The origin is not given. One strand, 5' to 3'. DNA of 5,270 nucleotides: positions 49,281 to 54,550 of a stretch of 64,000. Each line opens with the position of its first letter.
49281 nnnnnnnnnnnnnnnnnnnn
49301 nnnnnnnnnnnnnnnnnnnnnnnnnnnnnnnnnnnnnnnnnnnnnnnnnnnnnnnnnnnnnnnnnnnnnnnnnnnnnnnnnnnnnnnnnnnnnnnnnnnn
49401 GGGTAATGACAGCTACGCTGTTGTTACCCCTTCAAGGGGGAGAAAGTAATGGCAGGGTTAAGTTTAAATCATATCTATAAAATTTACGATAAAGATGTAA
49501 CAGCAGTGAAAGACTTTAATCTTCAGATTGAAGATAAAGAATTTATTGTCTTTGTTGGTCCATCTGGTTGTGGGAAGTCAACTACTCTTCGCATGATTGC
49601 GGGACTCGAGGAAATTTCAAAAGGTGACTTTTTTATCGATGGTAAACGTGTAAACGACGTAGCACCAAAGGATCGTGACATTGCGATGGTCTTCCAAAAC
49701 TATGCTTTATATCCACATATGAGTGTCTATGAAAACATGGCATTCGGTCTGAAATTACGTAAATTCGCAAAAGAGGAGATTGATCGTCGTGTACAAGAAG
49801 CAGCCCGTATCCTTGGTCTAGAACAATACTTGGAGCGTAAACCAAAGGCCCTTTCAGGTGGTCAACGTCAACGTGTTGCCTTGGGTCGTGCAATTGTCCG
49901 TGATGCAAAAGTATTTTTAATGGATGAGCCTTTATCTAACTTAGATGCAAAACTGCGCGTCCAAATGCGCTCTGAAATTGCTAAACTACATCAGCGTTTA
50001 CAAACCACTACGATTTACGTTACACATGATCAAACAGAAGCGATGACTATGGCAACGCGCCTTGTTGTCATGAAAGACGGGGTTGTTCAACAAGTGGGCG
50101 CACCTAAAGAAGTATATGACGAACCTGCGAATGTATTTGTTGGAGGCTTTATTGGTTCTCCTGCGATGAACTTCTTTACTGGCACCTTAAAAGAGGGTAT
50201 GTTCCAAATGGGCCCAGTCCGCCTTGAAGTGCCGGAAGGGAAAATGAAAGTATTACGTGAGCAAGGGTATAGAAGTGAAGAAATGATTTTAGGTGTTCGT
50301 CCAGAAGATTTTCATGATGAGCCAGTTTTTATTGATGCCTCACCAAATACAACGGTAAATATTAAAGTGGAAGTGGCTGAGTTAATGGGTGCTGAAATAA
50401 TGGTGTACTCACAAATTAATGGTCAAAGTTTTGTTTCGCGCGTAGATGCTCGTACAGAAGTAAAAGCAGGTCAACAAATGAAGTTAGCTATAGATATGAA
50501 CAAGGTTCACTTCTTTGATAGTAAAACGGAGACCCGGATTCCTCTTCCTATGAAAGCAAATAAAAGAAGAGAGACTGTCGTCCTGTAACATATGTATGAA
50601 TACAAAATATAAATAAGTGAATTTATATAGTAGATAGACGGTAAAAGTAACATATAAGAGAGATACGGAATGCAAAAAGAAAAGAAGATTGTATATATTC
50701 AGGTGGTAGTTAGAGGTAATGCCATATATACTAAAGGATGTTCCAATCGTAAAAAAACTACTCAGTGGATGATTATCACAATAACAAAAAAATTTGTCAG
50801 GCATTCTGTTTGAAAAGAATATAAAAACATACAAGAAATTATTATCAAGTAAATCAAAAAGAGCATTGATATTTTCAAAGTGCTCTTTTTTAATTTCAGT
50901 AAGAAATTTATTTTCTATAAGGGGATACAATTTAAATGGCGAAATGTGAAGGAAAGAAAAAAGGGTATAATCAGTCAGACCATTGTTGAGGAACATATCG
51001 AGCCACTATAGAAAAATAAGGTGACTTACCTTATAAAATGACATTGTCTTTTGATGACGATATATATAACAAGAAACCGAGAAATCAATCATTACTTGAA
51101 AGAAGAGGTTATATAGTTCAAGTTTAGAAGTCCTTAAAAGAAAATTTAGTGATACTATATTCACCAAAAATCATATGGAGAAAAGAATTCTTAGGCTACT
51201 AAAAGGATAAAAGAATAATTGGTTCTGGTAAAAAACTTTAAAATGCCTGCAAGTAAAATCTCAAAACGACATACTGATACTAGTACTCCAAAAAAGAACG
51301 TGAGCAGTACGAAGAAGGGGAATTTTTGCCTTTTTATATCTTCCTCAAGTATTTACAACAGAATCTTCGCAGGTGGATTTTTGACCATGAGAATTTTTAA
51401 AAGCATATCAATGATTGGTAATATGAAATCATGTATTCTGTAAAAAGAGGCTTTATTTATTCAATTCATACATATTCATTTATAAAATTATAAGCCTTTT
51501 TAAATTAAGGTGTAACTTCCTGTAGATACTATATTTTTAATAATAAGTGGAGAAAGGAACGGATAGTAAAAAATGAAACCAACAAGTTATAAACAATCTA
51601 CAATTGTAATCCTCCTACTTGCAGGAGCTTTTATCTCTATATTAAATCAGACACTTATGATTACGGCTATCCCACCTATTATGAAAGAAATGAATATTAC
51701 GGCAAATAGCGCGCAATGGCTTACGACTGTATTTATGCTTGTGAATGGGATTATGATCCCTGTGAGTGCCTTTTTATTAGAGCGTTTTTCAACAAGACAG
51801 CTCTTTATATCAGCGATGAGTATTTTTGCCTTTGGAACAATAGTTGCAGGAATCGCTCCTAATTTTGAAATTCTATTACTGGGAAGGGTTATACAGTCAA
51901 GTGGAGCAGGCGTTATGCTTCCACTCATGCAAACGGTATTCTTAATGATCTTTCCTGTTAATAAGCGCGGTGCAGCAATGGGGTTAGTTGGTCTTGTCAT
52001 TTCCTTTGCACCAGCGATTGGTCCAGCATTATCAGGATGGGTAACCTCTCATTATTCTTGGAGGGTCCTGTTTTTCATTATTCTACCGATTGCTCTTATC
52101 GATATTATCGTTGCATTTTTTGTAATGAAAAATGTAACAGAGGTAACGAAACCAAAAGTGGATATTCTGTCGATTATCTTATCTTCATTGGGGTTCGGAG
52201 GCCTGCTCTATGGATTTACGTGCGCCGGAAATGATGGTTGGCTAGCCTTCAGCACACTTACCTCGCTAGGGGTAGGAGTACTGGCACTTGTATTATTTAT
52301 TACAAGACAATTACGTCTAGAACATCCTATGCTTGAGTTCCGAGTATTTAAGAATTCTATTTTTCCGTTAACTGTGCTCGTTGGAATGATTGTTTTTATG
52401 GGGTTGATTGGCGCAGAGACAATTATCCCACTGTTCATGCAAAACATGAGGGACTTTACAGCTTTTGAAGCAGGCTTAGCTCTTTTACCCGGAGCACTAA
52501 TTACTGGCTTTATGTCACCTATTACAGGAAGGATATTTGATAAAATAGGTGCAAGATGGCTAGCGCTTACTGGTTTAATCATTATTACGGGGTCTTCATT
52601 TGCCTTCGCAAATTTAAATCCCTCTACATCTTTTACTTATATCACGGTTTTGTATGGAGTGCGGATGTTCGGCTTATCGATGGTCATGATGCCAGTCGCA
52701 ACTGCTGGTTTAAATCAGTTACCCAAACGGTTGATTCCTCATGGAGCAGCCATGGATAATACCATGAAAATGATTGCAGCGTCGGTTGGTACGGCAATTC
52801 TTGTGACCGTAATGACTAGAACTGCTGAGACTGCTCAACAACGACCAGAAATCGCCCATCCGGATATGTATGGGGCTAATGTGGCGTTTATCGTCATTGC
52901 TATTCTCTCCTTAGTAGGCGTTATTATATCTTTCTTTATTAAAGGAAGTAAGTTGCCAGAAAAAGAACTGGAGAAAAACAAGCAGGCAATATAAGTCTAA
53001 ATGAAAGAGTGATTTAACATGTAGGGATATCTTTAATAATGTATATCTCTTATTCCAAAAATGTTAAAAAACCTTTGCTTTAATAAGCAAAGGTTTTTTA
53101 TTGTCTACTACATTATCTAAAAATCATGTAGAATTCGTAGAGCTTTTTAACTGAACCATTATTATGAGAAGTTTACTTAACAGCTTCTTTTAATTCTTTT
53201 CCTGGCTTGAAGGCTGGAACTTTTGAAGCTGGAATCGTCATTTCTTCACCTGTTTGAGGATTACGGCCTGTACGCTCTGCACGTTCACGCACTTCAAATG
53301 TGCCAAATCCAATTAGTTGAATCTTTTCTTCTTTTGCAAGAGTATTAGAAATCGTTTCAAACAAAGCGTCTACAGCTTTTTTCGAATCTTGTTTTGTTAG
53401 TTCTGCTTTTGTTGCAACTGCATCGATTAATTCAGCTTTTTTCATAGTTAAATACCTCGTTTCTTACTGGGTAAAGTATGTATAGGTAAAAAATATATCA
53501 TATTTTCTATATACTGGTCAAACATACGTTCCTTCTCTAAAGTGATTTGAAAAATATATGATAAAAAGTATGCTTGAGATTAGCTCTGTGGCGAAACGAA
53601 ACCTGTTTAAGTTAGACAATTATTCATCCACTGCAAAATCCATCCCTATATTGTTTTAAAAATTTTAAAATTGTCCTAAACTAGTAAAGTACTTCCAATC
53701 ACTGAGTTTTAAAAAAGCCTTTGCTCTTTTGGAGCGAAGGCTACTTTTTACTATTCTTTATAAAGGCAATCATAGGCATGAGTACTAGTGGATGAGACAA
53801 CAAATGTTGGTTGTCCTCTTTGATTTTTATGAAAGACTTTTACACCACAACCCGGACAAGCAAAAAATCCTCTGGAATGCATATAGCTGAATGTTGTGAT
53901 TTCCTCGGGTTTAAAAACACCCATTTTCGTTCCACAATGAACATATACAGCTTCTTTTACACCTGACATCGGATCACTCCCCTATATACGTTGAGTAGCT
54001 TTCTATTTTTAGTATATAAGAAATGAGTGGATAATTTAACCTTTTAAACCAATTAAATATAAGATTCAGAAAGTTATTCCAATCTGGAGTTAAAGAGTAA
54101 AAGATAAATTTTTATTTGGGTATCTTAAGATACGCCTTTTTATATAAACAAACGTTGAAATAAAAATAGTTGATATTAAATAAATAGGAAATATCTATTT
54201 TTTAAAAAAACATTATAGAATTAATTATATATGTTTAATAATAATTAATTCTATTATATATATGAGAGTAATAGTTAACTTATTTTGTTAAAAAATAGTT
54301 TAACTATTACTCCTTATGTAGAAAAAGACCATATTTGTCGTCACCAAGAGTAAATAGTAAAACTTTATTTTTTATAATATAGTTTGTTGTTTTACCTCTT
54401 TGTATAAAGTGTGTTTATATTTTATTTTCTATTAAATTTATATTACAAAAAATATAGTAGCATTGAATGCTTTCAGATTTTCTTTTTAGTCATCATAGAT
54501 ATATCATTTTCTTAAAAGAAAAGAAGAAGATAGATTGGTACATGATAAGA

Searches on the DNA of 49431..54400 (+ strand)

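Call 24: search_dna_similar(query=window:49431-54400:+, collection=plasmids, mode=near, max_rows=10)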
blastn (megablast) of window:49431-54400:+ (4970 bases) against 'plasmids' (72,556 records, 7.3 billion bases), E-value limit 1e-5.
Records with a match: 56; places in all: 58; records where one place covers at least 80% of the query: 0.
Best place of each record, by identity: 95-99% 1; 90-95% 2; 80-90% 43; 60-80% 10.
By first word of the organism name: Priestia 45; Bacillus 10; Rhizobium 1.
By predicted mobility (MOB-suite, as given by PLSDB): non-mobilizable 40; mobilizable 14; conjugative 2.
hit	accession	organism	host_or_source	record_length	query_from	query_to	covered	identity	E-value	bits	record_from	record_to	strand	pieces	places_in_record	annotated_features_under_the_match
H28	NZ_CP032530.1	Priestia megaterium NCT-2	contaminated soil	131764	3743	4965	25%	83.8%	0e+0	1149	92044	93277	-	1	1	HU family DNA-binding protein | hypothetical protein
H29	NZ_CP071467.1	Priestia megaterium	whole organism,Hypersaline environment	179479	1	1097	22%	90.0%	0e+0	1417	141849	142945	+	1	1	ugpC: sn-glycerol-3-phosphate ABC transporter ATP-binding protein UgpC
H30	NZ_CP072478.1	Priestia aryabhattai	mixed culture,soil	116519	3743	4642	18%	85.3%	0e+0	928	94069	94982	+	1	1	HU family DNA-binding protein | hypothetical protein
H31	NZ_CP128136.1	Bacillus mycoides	bacterial isolate,field soil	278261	31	748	14%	79.1%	2e-136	496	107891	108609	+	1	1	ugpC: sn-glycerol-3-phosphate ABC transporter ATP-binding protein UgpC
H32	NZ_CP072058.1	Bacillus mycoides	cell culture,soil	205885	31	748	14%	78.9%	4e-133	484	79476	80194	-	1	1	ugpC: sn-glycerol-3-phosphate ABC transporter ATP-binding protein UgpC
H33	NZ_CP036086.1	Bacillus mycoides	cell culture,soil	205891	31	748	14%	78.9%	4e-133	484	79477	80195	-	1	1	ugpC: sn-glycerol-3-phosphate ABC transporter ATP-binding protein UgpC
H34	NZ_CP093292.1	Bacillus mycoides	-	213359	31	748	14%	78.9%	4e-133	484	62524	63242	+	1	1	ugpC: sn-glycerol-3-phosphate ABC transporter ATP-binding protein UgpC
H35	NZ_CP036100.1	Bacillus mycoides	cell culture,soil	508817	31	748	14%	78.6%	8e-130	473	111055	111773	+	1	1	ugpC: sn-glycerol-3-phosphate ABC transporter ATP-binding protein UgpC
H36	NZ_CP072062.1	Bacillus mycoides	cell culture,soil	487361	31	748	14%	78.6%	8e-130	473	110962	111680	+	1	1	ugpC: sn-glycerol-3-phosphate ABC transporter ATP-binding protein UgpC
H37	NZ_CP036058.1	Bacillus mycoides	cell culture,soil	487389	31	748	14%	78.6%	8e-130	473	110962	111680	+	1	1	ugpC: sn-glycerol-3-phosphate ABC transporter ATP-binding protein UgpC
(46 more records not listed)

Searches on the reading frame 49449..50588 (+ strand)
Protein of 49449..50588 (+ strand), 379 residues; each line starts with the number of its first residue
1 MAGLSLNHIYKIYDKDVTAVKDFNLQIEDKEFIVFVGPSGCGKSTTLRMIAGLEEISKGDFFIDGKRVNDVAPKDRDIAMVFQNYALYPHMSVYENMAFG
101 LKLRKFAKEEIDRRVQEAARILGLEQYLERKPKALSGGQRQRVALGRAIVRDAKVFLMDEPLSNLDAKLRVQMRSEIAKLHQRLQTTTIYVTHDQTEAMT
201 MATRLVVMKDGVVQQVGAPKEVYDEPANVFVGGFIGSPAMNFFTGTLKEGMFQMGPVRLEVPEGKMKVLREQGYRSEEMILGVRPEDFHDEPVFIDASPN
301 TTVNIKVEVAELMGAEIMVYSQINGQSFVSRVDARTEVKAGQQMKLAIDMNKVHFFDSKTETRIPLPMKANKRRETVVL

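Call 5: search_protein_families(library=pfam, proteins=[window:49449-50588:+])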
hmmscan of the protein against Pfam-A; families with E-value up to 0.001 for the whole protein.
window:49449-50588:+ (379 aa): 9 families
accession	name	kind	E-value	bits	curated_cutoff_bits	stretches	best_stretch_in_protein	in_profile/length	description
PF00005.33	ABC_tran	-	1.7e-32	113.3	25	1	21-162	2-136/137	ABC transporter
PF17912.7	OB_MalK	-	6e-14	53.1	27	1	236-288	1-53/53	MalK OB fold domain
PF17850.7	CysA_C_terminal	-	5.5e-07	30.5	29.7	1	241-289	1-42/43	CysA C-terminal regulatory domain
PF03459.23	TOBE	-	1.3e-06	29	22.3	1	301-355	5-64/64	TOBE domain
PF02463.25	SMC_N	-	3.6e-06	27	40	1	29-212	23-218/220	RecF/RecN/SMC N terminal domain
PF08402.16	TOBE_2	-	4.8e-06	27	21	1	281-356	1-76/76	TOBE domain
PF03215.21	Rad17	-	0.00017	22.1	23.8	1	19-97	34-112/186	Rad17 P-loop domain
PF13304.12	AAA_21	-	0.0002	21.9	27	0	32-56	1-25/304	AAA domain, putative AbiEii toxin, Type IV TA system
PF13401.12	AAA_22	-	0.00034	21.4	27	1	29-114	4-74/130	AAA domain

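Call 6: search_protein_families(library=ncbifam, proteins=[window:49449-50588:+])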
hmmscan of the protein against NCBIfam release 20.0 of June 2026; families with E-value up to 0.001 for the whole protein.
window:49449-50588:+ (379 aa): 187 families (the best 25 are shown)
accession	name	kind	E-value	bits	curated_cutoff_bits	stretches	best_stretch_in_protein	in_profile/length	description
NF008653.0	PRK11650.1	subfamily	2.4e-152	507.1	432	1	1-364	1-355/357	sn-glycerol-3-phosphate ABC transporter ATP-binding protein UgpC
NF008233.0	PRK11000.1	equivalog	3.3e-129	430.9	568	1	1-359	1-356/369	maltose/maltodextrin ABC transporter ATP-binding protein MalK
NF006987.0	PRK09452.1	equivalog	9.6e-100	333.9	482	1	4-294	18-305/378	spermidine/putrescine ABC transporter ATP-binding protein PotA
NF040933.2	ABC_arch_GlcV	equivalog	5.8e-98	328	450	1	5-356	4-357/357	glucose ABC transporter ATP-binding protein GlcV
TIGR03265.1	PhnT2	equivalog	4e-97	325.6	457.7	1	4-356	5-352/353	putative 2-aminoethylphosphonate ABC transporter ATP-binding protein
NF043075.1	MMSYN1_0197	equivalog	1e-91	307.4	550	1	4-355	3-338/341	spermidine/putrescine ABC transporter ATP-binding protein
TIGR01187.1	potA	subfamily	5.1e-90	301.8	355.6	1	36-347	2-316/325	polyamine ABC transporter ATP-binding protein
NF008513.0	PRK11432.1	equivalog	1.4e-86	290.5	496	1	5-349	8-340/351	ferric ABC transporter ATP-binding protein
TIGR00968.1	3a0106s01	subfamily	2.8e-79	266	342.75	1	7-237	4-233/237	sulfate ABC transporter ATP-binding protein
NF040840.2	tungstate_WtpC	equivalog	4.7e-79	266.2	440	1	18-326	14-313/347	tungstate ABC transporter ATP-binding protein WtpC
TIGR03258.1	PhnT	equivalog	1.2e-76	258.1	499.15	1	2-288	7-291/359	2-aminoethylphosphonate ABC transport system ATP-binding subunit PhnT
NF008621.0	PRK11607.1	equivalog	2.4e-76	257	613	1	6-249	22-262/377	putrescine ABC transporter ATP-binding subunit PotG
TIGR01186.1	proV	subfamily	5.8e-71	239.5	326.6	1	18-239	7-234/363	betaine/proline/choline family ABC transporter ATP-binding protein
NF008105.0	PRK10851.1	equivalog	2.2e-69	233.9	502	1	5-261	4-261/362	sulfate/thiosulfate ABC transporter ATP-binding protein CysA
TIGR03415.1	ABC_choXWV_ATP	equivalog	1.8e-58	198.4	483.75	1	16-236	36-266/382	choline ABC transporter ATP-binding protein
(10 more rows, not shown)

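Call 19: find_encoding_contigs(protein=window:49449-50588:+, flank=10000, max_places=10)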
Protein window:49449-50588:+ (379 aa): 23 contigs read that carry it; 10 places shown.
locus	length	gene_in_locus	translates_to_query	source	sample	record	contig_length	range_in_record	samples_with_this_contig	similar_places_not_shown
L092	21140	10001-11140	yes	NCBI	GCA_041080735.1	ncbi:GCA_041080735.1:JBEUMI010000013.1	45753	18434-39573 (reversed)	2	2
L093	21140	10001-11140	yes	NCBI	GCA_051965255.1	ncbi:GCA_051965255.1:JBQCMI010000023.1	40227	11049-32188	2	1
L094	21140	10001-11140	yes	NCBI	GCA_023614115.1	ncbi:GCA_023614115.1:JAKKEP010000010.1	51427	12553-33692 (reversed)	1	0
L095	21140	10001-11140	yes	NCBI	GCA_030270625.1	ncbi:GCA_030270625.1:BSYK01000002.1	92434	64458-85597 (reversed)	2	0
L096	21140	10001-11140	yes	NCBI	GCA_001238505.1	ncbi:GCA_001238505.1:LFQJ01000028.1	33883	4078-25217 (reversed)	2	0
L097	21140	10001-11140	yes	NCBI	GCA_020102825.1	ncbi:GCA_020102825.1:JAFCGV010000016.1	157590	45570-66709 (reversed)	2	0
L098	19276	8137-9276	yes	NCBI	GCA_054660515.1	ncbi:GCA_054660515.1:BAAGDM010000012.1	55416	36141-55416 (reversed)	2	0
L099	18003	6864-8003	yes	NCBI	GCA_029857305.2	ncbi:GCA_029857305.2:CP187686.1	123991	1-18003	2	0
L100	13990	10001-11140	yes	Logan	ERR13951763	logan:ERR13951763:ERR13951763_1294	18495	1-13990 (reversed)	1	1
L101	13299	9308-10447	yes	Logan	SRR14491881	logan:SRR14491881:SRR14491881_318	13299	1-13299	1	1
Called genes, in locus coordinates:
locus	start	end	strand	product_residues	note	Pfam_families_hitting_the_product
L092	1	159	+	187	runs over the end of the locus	PF04542:Sigma70_r2, PF04545:Sigma70_r4 (weak), PF08281:Sigma70_r4_2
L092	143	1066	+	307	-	PF07454:SpoIIP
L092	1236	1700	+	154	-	-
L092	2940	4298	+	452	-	PF07690:MFS_1, PF13347:MFS_2, PF07690:MFS_1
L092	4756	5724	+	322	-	PF00528:BPD_transp_1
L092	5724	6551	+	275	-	PF00528:BPD_transp_1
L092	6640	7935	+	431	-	PF01547:SBP_bac_1, PF13416:SBP_bac_8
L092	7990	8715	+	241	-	PF06283:ThuA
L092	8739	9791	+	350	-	PF01408:GFO_IDH_MocA, PF22725:GFO_IDH_MocA_C3, PF02894:GFO_IDH_MocA_C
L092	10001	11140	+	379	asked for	PF02463:SMC_N (weak), PF00005:ABC_tran, PF17912:OB_MalK, PF17850:CysA_C_terminal (weak), PF08402:TOBE_2 (weak), PF03459:TOBE (weak)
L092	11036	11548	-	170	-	-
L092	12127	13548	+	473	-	PF07690:MFS_1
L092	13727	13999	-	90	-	PF00216:Bac_DNA_binding, PF18291:HU-HIG (weak)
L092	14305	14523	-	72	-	-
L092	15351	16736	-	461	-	PF00392:GntR, PF00155:Aminotran_1_2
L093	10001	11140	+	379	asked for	PF02463:SMC_N (weak), PF00005:ABC_tran, PF17912:OB_MalK, PF17850:CysA_C_terminal (weak), PF08402:TOBE_2 (weak), PF03459:TOBE (weak)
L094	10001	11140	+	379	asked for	PF02463:SMC_N (weak), PF00005:ABC_tran, PF17912:OB_MalK, PF17850:CysA_C_terminal (weak), PF08402:TOBE_2 (weak), PF03459:TOBE (weak)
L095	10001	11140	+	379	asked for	PF02463:SMC_N (weak), PF00005:ABC_tran, PF17912:OB_MalK, PF17850:CysA_C_terminal (weak), PF08402:TOBE_2 (weak), PF03459:TOBE (weak)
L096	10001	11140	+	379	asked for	PF02463:SMC_N (weak), PF00005:ABC_tran, PF17912:OB_MalK, PF17850:CysA_C_terminal (weak), PF08402:TOBE_2 (weak), PF03459:TOBE (weak)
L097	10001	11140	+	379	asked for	PF02463:SMC_N (weak), PF00005:ABC_tran, PF17912:OB_MalK, PF17850:CysA_C_terminal (weak), PF08402:TOBE_2 (weak), PF03459:TOBE (weak)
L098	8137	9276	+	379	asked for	PF02463:SMC_N (weak), PF00005:ABC_tran, PF17912:OB_MalK, PF17850:CysA_C_terminal (weak), PF08402:TOBE_2 (weak), PF03459:TOBE (weak)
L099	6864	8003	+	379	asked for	PF02463:SMC_N (weak), PF00005:ABC_tran, PF17912:OB_MalK, PF17850:CysA_C_terminal (weak), PF08402:TOBE_2 (weak), PF03459:TOBE (weak)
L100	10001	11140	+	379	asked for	PF02463:SMC_N (weak), PF00005:ABC_tran, PF17912:OB_MalK, PF17850:CysA_C_terminal (weak), PF08402:TOBE_2 (weak), PF03459:TOBE (weak)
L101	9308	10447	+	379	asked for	PF02463:SMC_N (weak), PF00005:ABC_tran, PF17912:OB_MalK, PF17850:CysA_C_terminal (weak), PF08402:TOBE_2 (weak), PF03459:TOBE (weak)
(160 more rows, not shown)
